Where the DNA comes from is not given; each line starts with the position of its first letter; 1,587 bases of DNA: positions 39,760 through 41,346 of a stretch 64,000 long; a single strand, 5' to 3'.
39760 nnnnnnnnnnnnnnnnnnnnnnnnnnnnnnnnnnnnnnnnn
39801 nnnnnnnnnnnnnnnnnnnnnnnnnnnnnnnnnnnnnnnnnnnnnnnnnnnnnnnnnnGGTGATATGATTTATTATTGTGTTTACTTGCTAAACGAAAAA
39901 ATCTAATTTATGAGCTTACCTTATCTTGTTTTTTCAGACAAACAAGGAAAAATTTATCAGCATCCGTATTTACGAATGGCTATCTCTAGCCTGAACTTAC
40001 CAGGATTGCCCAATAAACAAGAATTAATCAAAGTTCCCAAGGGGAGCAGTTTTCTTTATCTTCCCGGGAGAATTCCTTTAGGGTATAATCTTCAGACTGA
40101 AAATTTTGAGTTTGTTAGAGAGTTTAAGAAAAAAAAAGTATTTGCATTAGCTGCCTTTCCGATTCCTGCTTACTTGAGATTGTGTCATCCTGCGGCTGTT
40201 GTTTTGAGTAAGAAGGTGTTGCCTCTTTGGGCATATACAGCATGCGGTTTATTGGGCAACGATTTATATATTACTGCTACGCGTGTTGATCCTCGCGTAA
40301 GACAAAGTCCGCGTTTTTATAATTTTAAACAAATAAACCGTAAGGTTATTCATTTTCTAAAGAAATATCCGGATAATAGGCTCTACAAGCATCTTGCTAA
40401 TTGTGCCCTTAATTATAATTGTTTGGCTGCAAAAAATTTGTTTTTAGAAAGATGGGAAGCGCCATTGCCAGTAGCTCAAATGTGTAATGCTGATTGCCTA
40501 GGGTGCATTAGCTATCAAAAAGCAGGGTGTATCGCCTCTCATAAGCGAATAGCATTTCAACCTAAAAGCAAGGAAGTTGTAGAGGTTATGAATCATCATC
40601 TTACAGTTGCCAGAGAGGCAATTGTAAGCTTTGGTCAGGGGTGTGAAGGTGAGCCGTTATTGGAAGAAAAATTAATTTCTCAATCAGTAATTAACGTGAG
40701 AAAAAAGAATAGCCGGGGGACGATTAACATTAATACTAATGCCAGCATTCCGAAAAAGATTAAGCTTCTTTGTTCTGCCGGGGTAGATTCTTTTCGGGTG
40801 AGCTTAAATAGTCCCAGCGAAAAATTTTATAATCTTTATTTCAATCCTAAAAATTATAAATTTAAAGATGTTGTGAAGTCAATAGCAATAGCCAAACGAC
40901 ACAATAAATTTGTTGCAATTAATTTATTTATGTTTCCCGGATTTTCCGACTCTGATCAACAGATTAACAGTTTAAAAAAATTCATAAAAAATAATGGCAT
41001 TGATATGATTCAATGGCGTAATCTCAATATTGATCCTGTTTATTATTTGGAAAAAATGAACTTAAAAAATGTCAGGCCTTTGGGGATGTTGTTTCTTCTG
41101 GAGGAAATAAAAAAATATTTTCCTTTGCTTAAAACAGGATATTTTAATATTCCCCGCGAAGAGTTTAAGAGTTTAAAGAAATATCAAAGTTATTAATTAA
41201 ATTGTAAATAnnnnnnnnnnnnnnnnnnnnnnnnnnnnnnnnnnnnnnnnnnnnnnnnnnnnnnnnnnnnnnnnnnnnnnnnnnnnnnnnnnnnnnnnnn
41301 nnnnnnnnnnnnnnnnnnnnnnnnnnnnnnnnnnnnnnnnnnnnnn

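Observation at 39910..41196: Radical SAM protein with a novel ~190-aa N-terminal domain inside the sulfur operon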

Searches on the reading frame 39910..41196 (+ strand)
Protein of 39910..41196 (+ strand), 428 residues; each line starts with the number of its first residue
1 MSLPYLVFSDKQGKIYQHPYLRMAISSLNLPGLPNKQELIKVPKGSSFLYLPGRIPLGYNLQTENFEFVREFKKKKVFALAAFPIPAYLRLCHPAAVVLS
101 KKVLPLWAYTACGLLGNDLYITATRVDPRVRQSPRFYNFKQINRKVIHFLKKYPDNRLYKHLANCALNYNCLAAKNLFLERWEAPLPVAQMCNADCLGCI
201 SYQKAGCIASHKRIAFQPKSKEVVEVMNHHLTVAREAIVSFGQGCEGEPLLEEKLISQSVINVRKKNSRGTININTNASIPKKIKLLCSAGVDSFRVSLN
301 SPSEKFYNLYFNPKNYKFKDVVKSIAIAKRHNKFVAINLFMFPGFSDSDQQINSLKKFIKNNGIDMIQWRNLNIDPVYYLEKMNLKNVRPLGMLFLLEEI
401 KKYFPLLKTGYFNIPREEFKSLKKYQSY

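Call 3: search_protein_families(library=pfam, proteins=[window:39910-41196:+], max_evalue=0.01)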
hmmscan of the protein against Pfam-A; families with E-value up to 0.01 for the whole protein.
window:39910-41196:+ (428 aa): 1 family
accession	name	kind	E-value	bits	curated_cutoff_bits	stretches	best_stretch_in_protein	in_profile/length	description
PF04055.27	Radical_SAM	-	7.3e-14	52.7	29.5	1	188-349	3-158/166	Radical SAM superfamily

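Call 4: search_protein_families(library=ncbifam, proteins=[window:39910-41196:+], max_evalue=0.01)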
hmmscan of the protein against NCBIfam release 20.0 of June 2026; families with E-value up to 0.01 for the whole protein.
window:39910-41196:+ (428 aa): 13 families
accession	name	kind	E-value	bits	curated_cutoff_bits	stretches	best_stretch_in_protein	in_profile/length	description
TIGR02666.1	moaA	equivalog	4.9e-10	38.9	284.05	1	188-366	16-187/336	GTP 3',8-cyclase MoaA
TIGR04038.1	tatD_link_rSAM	subfamily_domain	2e-09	37.5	129.7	1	187-363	13-183/192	TatD family nuclease-associated radical SAM protein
TIGR02495.1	NrdG2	equivalog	2.3e-08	33.6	131.15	1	245-363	69-184/193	anaerobic ribonucleoside-triphosphate reductase activating protein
TIGR04100.1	rSAM_pair_X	hypoth_equivalog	8.3e-07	28.8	262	1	188-330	14-159/197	TIGR04100 family radical SAM protein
TIGR02668.1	moaA_archaeal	equivalog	1.2e-06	27.8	325.25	1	188-367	16-181/303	GTP 3',8-cyclase MoaA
TIGR04041.1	activase_YjjW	hypoth_equivalog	4.6e-05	23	250.2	1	217-363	92-228/276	YjjW family glycine radical enzyme activase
TIGR04317.1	W_rSAM_matur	equivalog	6.4e-05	22.2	380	1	188-333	10-144/349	tungsten cofactor oxidoreductase radical SAM maturase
TIGR04068.1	rSAM_ocin_clost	equivalog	6.5e-05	22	500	1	186-363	88-266/462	Cys-rich peptide radical SAM maturase CcpM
TIGR02493.1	PFLA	equivalog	0.00035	20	231.75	1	246-363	73-187/235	pyruvate formate-lyase-activating protein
TIGR03972.1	rSAM_TYW1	equivalog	0.0016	17.6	317.95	0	246-362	127-238/297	4-demethylwyosine synthase TYW1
NF047865.1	rSAM_PapB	equivalog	0.0019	17.5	340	1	186-300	7-120/330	PapB family radical SAM/SPASM ranthipeptide maturase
TIGR04466.1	rSAM_BlsE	equivalog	0.0024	17.4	400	1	190-343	11-149/327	cytosylglucuronate decarboxylase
TIGR02494.1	PFLE_PFLC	subfamily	0.0039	16.5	174.35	1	165-366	50-251/293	glycyl-radical enzyme activating protein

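Call 6: find_homologous_proteins(query=window:39910-41193:+, max_evalue=0.001)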
Query window:39910-41193:+ (428 aa): 7960 proteins with E <= 0.001 among 8000 candidates; the best 120 are listed.
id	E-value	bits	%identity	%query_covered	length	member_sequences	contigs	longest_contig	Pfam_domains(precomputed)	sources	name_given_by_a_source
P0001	2.0e-229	780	80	99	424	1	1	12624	PF04055.28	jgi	-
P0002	5.3e-189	647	68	98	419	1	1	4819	PF04055.28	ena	-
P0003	2.0e-188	645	65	98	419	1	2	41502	PF04055.28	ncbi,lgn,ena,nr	ncbi:MAG: radical SAM protein [Candidatus Omnitrophica bacterium]|nr:radical SAM protein [Candidatus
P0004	5.0e-187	640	68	98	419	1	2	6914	PF04055.28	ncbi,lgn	-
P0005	1.9e-186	638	65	98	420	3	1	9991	PF04055.28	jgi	-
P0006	2.3e-186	638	66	98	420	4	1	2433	PF04055.28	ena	-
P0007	3.7e-186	638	65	98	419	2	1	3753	PF04055.28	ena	-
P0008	3.9e-186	637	66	98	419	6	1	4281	PF04055.28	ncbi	-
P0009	5.0e-186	637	67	98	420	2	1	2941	PF04055.28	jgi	-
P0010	1.0e-185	636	66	98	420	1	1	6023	PF04055.28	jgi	-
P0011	1.7e-185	635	65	98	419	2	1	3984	PF04055.28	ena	-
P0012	1.8e-185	635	66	98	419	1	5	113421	PF04055.28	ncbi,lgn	-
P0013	2.8e-185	635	65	98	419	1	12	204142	PF04055.28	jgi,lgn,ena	-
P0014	5.1e-185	634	65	98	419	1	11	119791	PF04055.28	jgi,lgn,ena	-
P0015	5.7e-185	634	64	98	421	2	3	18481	PF04055.28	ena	-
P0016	7.6e-185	633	66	98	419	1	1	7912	PF04055.28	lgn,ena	-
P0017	1.3e-184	632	65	98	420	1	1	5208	PF04055.28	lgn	-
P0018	1.6e-184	632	64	98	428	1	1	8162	PF04055.28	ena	-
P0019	3.0e-184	631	64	98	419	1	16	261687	PF04055.28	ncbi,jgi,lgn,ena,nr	ncbi:MAG: radical SAM protein [Candidatus Susulua stagnicola]|nr:radical SAM protein [Candidatus Sus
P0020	3.2e-184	631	65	98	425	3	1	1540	PF04055.28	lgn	-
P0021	3.6e-184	631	64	99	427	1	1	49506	PF04055.28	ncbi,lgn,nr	ncbi:MAG: radical SAM protein [Candidatus Omnitrophota bacterium]|nr:radical SAM protein [Candidatus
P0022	5.4e-184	630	64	98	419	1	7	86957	PF04055.28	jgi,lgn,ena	-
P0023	1.4e-183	629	65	98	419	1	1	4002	PF04055.28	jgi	-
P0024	1.4e-183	629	64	98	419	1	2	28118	PF04055.28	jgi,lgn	-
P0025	2.5e-183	628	63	98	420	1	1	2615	PF04055.28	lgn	-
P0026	1.0e-182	626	65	98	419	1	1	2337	PF04055.28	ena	-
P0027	1.2e-182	626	65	98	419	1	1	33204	PF04055.28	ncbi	ncbi:MAG: radical SAM protein [Candidatus Omnitrophota bacterium]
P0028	2.0e-182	625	65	98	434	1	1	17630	PF04055.28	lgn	-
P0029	2.0e-182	625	64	98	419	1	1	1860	PF04055.28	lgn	-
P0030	2.0e-182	625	64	98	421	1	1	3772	PF04055.28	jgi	jgi:pyruvate-formate lyase-activating enzyme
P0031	2.9e-182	625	63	98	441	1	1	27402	PF04055.28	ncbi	ncbi:MAG: radical SAM protein [Candidatus Omnitrophota bacterium]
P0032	3.6e-182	624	65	98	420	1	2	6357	PF04055.28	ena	-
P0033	3.7e-182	624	64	99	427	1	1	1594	PF04055.28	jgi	-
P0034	6.9e-182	623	65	98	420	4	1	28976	PF04055.28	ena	-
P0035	8.9e-182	623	65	98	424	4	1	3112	PF04055.28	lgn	-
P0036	8.9e-182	623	64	98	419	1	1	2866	PF04055.28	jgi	-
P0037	4.4e-181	621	63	98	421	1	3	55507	PF04055.28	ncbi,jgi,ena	-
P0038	6.4e-181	620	64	99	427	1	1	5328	PF04055.28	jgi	jgi:pyruvate-formate lyase-activating enzyme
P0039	7.8e-181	620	63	99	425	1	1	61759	PF04055.28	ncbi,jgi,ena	ncbi:MAG: radical SAM protein [Candidatus Omnitrophota bacterium]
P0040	9.2e-181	620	64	98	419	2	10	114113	PF04055.28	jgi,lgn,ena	-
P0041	2.9e-180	618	64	98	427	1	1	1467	PF04055.28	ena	-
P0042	1.1e-179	616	64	98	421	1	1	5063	PF04055.28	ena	-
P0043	2.8e-179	615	63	98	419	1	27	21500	PF04055.28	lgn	-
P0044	3.9e-179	614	64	99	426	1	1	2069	PF04055.28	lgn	-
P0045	4.3e-179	614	63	99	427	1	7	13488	PF04055.28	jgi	jgi:pyruvate-formate lyase-activating enzyme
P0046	6.8e-179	614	62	98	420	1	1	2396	PF04055.28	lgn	-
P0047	7.6e-179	613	64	98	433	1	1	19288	PF04055.28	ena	-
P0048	1.1e-178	613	63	99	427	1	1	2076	PF04055.28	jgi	jgi:pyruvate-formate lyase-activating enzyme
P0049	3.1e-178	611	63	98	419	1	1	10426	PF04055.28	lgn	-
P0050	5.9e-178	610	63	97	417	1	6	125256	PF04055.28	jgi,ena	-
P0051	1.4e-177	609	63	99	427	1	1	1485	PF04055.28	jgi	-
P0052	1.5e-177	609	62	99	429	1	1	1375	PF04055.28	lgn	-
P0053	1.9e-177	609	64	97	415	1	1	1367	PF04055.28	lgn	-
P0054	4.8e-177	607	62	98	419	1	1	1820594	PF04055.28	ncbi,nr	ncbi:MAG: radical SAM protein [Candidatus Omnitrophota bacterium]|nr:MAG: radical SAM protein [Candi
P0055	5.1e-177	607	63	99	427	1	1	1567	PF04055.28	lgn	-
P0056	8.0e-177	607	64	97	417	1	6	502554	PF04055.28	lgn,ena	-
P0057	9.3e-177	607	62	99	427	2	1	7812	PF04055.28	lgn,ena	-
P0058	9.3e-177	607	62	98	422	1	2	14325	PF04055.28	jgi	jgi:pyruvate-formate lyase-activating enzyme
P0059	1.5e-176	606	63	98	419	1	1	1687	PF04055.28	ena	-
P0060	1.6e-176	606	62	99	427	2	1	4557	PF04055.28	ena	-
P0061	2.0e-176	605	61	100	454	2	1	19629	PF04055.28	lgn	-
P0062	3.0e-176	605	63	99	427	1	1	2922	PF04055.28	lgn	-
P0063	3.7e-176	605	63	99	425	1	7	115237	PF04055.28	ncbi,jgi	-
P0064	4.1e-176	604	63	99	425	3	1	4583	PF04055.28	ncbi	-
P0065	1.4e-175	603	63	98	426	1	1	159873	PF04055.28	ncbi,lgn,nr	ncbi:MAG: radical SAM protein [Candidatus Omnitrophica bacterium]|nr:radical SAM protein [Candidatus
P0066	1.7e-175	602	62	99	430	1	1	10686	PF04055.28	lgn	-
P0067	1.7e-175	602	61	99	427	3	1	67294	PF04055.28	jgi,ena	-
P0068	2.1e-175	602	61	98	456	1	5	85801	PF04055.28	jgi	-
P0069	4.1e-175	601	62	99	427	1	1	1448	PF04055.28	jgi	-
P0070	1.2e-174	600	62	97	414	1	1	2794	PF04055.28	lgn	-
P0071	1.6e-174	599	60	98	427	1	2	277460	PF04055.28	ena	-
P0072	2.8e-174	598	62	99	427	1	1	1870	PF04055.28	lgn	-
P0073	3.1e-174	598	62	98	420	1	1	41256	PF04055.28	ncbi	ncbi:MAG: radical SAM protein [Candidatus Omnitrophota bacterium]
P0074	9.8e-174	597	61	99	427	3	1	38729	PF04055.28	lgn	-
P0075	1.1e-173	596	61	98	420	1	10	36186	PF04055.28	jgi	-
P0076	1.3e-173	596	60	99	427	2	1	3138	PF04055.28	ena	-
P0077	1.5e-173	596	62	97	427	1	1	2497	PF04055.28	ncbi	-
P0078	1.5e-173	596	62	99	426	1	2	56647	PF04055.28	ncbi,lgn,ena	-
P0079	1.7e-173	596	63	99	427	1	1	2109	PF04055.28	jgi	-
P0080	1.1e-172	593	61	98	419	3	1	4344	PF04055.28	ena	-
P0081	1.8e-172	592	60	99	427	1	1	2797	PF04055.28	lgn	-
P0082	3.3e-172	592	61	98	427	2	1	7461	PF04055.28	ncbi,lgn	-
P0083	4.0e-172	591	60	99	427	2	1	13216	PF04055.28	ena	-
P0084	9.4e-172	590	61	98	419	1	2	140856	PF04055.28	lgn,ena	-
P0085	1.0e-171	590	63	97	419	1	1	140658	PF04055.28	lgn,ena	-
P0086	1.2e-171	590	62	97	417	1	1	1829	PF04055.28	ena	-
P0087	2.0e-171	589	64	97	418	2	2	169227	PF04055.28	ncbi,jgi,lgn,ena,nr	ncbi:MAG: radical SAM protein [Candidatus Omnitrophica bacterium]|jgi:pyruvate-formate lyase-activat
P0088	3.0e-171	588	61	97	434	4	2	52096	PF04055.28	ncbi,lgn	-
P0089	5.8e-171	587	61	99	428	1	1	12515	PF04055.28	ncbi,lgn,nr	ncbi:MAG: radical SAM protein [Candidatus Omnitrophica bacterium]|nr:radical SAM protein [Candidatus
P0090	6.1e-171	587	60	99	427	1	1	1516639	PF04055.28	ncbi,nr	ncbi:MAG: radical SAM protein [Candidatus Omnitrophota bacterium]|nr:MAG: radical SAM protein [Candi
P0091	6.1e-171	587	65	90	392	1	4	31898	PF04055.28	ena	-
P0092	1.2e-170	586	62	98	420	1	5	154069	PF04055.28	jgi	jgi:pyruvate-formate lyase-activating enzyme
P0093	1.2e-170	586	62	98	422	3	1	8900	PF04055.28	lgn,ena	-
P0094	1.5e-170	586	60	99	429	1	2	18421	PF04055.28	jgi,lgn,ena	-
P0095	1.8e-170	586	60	99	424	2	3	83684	PF04055.28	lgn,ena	-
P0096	1.9e-170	586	60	98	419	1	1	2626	PF04055.28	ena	-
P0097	2.5e-170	585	61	99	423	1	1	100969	PF04055.28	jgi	jgi:pyruvate-formate lyase-activating enzyme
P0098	2.5e-170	585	59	98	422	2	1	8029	PF04055.28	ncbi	-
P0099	2.6e-170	585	60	99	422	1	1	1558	PF04055.28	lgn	-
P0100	2.9e-170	585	60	99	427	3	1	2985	PF04055.28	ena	-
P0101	2.9e-170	585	61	98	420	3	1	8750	PF04055.28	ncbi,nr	ncbi:MAG: radical SAM protein [Candidatus Omnitrophica bacterium]|nr:radical SAM protein [Candidatus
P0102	3.7e-170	585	61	97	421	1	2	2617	PF04055.28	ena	-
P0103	5.1e-170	584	61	98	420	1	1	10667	PF04055.28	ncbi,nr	ncbi:MAG: radical SAM protein [Candidatus Omnitrophica bacterium]|nr:radical SAM protein [Candidatus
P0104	6.2e-170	584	63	97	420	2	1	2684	PF04055.28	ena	-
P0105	1.0e-169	583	60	99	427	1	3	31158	PF04055.28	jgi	jgi:pyruvate-formate lyase-activating enzyme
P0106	1.3e-169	583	59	99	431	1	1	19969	PF04055.28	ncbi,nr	ncbi:MAG: radical SAM protein [Candidatus Omnitrophica bacterium]|nr:radical SAM protein [Candidatus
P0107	2.0e-168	579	60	98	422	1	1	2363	PF04055.28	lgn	-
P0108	5.2e-168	578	62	98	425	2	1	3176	PF04055.28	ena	-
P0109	1.2e-167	577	62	94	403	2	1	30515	PF04055.28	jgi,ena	-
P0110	1.3e-167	576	61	98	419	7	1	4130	PF04055.28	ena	-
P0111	1.5e-167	576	59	99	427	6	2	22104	PF04055.28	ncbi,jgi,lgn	jgi:pyruvate-formate lyase-activating enzyme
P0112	1.6e-167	576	58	100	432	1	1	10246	PF04055.28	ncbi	-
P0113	2.2e-167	576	62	98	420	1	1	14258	PF04055.28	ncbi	ncbi:MAG: radical SAM protein [Candidatus Omnitrophota bacterium]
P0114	2.6e-167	575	60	98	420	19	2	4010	PF04055.28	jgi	jgi:pyruvate-formate lyase-activating enzyme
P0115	2.8e-167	575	59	97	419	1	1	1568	PF04055.28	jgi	jgi:pyruvate-formate lyase-activating enzyme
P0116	2.9e-167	575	66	94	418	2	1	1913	PF04055.28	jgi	jgi:pyruvate-formate lyase-activating enzyme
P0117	3.5e-167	575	61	98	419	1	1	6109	PF04055.28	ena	-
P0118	3.6e-167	575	59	97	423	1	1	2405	PF04055.28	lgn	-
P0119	4.0e-167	575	59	98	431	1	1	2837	PF04055.28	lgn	-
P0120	5.6e-167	574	59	97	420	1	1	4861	PF04055.28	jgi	jgi:pyruvate-formate lyase-activating enzyme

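Call 7: search_solved_structures(query=window:39910-41193:+, max_evalue=1, show_alignments=2)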
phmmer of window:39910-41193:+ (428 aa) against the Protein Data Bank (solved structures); distinct sequences matched with E-value up to 1: 0.

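Call 12: find_related_loci(query=window:39910-41193:+, collection=genome_contigs, flank=6000)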
Query window:39910-41193:+ (428 aa) in genome_contigs; peptide patterns used: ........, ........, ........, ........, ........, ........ (x = any residue, [..] = any of these).
110 stretches matched a pattern; 3 encode a relative of the query (tblastn E <= 1e-3); 3 distinct loci.
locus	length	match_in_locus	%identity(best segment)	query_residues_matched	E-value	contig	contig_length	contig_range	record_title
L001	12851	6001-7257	62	1-419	0e+0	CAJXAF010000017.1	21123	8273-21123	TPA_asm: uncultured bacterium isolate ERR599062_bin.151_MetaBAT_v2.12.1_MAG genome assembly, contig: NODE_2017_length_21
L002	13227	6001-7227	39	4-413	1e-95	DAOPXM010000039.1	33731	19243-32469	MAG TPA_asm: Deltaproteobacteria bacterium isolate AMR_MDS_1340 NODE_1227_length_33731_cov_21.348676, whole genome shotg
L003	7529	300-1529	41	2-413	1e-94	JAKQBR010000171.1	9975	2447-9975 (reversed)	MAG: Deltaproteobacteria bacterium isolate USCA_metabat.134_sub k141_545834, whole genome shotgun sequence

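Call 16: search_protein_families(library=pfam, proteins=[L001:1683-4307:-, L001:4413-5654:+, L001:5636-5977:+, L001:7220-7801:+, L001:7807-8925:-, L001:8915-9688:-, L003:1568-2419:+, L003:2367-3098:+, L003:3173-4099:+, L003:4060-6522:+], max_evalue=0.001)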
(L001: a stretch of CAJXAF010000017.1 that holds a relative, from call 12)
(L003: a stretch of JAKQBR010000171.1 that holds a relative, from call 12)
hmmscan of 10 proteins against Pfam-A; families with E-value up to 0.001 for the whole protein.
L001:1683-4307:- (874 aa): 2 families
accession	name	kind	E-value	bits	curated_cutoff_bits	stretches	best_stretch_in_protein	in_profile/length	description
PF17167.11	Glyco_hydro_94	-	5.2e-31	108.2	27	3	597-784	226-420/420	Glycosyl hydrolase 94 superfamily, catalytic domain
PF06165.18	GH94_b-supersand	-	5.6e-07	29.7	23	1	88-271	77-251/251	Glycosyl hydrolase 94, supersandwich domain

L001:4413-5654:+ (413 aa): 0 families

L001:5636-5977:+ (113 aa): 1 family
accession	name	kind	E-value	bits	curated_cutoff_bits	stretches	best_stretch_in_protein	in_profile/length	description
PF07610.17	DUF1573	-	8.4e-05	23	26.1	1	29-110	6-96/98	Protein of unknown function (DUF1573)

L001:7220-7801:+ (193 aa): 2 families
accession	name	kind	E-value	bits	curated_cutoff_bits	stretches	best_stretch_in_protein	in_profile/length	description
PF00881.29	Nitroreductase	-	5.8e-38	131.1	23.5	1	22-172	1-167/167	Nitroreductase family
PF14512.11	TM1586_NiRdase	-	4.9e-24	85.6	27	2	100-192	64-151/215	Putative TM nitroreductase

L001:7807-8925:- (372 aa): 2 families
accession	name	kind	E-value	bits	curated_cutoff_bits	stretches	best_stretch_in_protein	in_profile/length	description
PF06968.18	BATS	-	7.4e-17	61.8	22.2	1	261-363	1-88/88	Biotin and Thiamin Synthesis associated domain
PF04055.27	Radical_SAM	-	2.1e-14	54.5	29.5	1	85-236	3-158/166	Radical SAM superfamily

L001:8915-9688:- (257 aa): 2 families
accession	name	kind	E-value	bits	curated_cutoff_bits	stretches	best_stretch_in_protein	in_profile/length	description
PF05690.20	ThiG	-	2.1e-99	332.3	23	1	7-249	2-247/247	Thiazole biosynthesis protein ThiG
PF00977.27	His_biosynth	-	4.3e-07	30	23.6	1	164-219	60-115/228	Histidine biosynthesis protein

L003:1568-2419:+ (283 aa): 1 family
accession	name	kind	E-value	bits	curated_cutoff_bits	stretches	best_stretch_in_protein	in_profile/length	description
PF01975.23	SurE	-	2e-54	184.7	22.1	1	31-213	2-187/189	Survival protein SurE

L003:2367-3098:+ (243 aa): 4 families
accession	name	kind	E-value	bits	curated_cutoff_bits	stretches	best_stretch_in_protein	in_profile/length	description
PF14622.11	Ribonucleas_3_3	-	1.3e-34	119.6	35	1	29-156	1-123/128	Ribonuclease-III-like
PF00636.31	Ribonuclease_3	-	3.3e-22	79.6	27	1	55-144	1-101/102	Ribonuclease III domain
PF00035.32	dsrm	-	9.1e-17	61.8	23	1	172-238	1-66/66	Double-stranded RNA binding motif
PF22935.1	RM44_endonuclase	-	4.4e-06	27.2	27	1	20-107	10-112/139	Large ribosomal subunit protein mL44, endonuclease domain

L003:3173-4099:+ (308 aa): 2 families
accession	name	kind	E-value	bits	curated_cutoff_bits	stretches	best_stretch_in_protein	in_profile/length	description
PF16199.10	Radical_SAM_C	-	4.9e-19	68.6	31.9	1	152-231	1-81/85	Radical_SAM C-terminal domain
PF04055.27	Radical_SAM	-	1.8e-10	41.7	29.5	1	25-144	47-163/166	Radical SAM superfamily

L003:4060-6522:+ (820 aa): 5 families
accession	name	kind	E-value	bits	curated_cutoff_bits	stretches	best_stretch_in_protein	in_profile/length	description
PF08668.18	HDOD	-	1.5e-52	178.4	22.9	1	24-218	2-196/196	HDOD domain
PF02518.31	HATPase_c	-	2.8e-23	82.9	26.4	1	714-819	3-110/111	Histidine kinase-, DNA gyrase B-, and HSP90-like ATPase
PF00512.31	HisKA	-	3e-09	37.2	26.9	1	596-668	2-62/66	His Kinase A (phospho-acceptor) domain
PF01966.28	HD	-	5.9e-07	30.2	22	1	118-220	2-90/116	HD domain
PF14501.12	HATPase_c_5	-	0.00063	20.1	22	0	713-804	2-90/102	GHKL domain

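Call 32: find_encoding_contigs(protein=P0054, flank=6000, max_places=1)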
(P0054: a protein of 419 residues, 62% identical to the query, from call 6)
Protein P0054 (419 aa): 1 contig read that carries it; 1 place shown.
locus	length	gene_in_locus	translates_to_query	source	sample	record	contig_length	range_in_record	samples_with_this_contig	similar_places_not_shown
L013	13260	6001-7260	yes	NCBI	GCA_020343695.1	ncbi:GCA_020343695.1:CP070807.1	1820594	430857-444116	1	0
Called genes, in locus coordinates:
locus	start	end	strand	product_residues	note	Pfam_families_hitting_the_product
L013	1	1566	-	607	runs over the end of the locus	PF05359:DUF748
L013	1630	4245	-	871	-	PF17167:Glyco_hydro_94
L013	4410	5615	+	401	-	-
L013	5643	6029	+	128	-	PF07610:DUF1573 (weak)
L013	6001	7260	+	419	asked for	PF04055:Radical_SAM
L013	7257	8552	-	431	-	PF00515:TPR_1 (faint), PF12895:ANAPC3 (faint), PF13174:TPR_6 (faint), PF13181:TPR_8 (faint), PF13414:TPR_11 (faint), PF13424:TPR_12 (faint), PF13428:TPR_14 (faint), PF07719:TPR_2 (weak), +8 more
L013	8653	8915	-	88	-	PF02504:FA_synthesis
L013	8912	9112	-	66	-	PF01783:Ribosomal_L32p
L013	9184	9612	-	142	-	PF02620:YceD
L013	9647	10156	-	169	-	PF01467:CTP_transf_like, PF08218:Citrate_ly_lig (weak)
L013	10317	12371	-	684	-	PF17191:RecG_wedge, PF01336:tRNA_anti-codon, PF00270:DEAD, PF04851:ResIII, PF22590:Cas3-like_C_2 (faint), PF00271:Helicase_C, PF19833:RecG_dom3_C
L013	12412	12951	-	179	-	PF00293:NUDIX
